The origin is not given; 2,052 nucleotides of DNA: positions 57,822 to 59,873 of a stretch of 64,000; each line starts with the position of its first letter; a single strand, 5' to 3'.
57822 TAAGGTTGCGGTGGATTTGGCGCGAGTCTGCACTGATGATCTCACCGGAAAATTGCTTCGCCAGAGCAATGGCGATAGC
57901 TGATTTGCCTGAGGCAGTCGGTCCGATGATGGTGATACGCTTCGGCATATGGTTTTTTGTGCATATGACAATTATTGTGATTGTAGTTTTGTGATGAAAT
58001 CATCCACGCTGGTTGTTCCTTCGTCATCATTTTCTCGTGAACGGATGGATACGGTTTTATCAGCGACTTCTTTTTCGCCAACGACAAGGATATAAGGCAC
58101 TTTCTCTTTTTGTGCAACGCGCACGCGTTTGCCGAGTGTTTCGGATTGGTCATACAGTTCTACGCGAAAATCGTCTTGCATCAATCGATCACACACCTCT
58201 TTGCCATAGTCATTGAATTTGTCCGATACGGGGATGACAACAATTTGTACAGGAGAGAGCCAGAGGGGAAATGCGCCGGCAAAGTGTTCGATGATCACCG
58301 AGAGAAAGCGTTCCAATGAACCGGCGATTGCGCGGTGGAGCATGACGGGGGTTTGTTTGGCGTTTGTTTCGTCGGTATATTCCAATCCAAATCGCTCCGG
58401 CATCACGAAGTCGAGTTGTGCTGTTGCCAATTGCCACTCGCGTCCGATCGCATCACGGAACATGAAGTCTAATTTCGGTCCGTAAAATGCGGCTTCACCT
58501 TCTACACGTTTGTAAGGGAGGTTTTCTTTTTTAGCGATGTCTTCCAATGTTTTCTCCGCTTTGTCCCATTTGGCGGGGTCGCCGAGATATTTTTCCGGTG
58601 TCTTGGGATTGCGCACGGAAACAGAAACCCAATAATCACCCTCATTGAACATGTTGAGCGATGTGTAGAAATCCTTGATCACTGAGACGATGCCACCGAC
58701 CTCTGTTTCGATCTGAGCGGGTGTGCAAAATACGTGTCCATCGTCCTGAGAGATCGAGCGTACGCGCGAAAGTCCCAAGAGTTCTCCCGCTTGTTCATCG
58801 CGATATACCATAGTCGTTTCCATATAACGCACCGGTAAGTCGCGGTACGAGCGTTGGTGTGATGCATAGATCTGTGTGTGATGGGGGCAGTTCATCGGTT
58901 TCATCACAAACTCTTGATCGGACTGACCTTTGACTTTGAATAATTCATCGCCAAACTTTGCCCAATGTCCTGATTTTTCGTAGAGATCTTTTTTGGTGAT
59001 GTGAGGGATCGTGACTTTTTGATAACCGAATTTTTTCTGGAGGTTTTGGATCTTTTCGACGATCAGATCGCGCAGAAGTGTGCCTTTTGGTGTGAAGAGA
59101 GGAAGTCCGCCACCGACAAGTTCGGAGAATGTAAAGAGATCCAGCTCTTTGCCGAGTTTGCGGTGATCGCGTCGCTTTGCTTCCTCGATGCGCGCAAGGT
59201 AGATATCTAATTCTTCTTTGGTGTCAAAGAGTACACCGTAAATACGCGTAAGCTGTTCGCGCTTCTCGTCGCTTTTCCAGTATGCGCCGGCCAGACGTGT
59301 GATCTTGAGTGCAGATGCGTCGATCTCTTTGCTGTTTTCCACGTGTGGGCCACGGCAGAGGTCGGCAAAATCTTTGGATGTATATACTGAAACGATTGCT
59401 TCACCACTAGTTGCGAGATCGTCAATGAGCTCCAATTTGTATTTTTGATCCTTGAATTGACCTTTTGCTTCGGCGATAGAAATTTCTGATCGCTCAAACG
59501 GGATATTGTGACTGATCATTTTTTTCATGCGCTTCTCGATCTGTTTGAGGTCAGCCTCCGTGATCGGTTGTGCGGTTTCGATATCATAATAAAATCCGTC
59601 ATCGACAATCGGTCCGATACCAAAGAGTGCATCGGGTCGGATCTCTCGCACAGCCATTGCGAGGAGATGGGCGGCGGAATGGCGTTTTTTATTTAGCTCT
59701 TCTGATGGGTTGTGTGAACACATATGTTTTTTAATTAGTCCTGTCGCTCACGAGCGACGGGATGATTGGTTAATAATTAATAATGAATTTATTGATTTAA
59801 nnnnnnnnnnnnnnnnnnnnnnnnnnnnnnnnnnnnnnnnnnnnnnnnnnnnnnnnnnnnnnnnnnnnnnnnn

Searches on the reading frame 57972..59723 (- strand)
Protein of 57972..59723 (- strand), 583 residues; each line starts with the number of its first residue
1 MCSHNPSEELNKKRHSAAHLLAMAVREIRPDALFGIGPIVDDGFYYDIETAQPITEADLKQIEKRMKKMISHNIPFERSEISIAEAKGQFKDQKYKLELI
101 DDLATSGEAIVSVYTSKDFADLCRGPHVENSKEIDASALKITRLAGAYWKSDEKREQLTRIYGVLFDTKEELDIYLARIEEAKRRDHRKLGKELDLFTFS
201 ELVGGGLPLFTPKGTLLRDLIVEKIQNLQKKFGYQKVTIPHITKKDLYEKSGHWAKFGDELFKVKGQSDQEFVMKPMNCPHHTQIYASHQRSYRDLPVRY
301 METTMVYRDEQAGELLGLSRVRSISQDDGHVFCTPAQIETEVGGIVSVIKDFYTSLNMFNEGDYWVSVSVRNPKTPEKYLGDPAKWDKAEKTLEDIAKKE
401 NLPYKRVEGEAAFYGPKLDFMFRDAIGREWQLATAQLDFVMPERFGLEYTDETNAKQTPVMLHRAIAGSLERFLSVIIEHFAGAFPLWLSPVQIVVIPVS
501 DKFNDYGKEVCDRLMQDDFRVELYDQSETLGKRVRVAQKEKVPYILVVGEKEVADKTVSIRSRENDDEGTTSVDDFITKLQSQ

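Call 64: search_protein_families(library=pfam, proteins=[window:57972-59723:-])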
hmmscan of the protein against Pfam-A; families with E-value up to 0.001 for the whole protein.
window:57972-59723:- (583 aa): 3 families
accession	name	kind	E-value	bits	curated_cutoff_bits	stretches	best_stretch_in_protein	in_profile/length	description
PF00587.30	tRNA-synt_2b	-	2.2e-42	145.6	29.3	1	262-481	1-179/179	tRNA synthetase class II core domain (G, H, P, S and T)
PF03129.25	HGTP_anticodon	-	9.8e-25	87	21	1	493-582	1-93/94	Anticodon binding domain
PF07973.19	tRNA_SAD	-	4e-11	43.1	24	1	111-162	1-44/44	Threonyl and Alanyl tRNA synthetase second additional domain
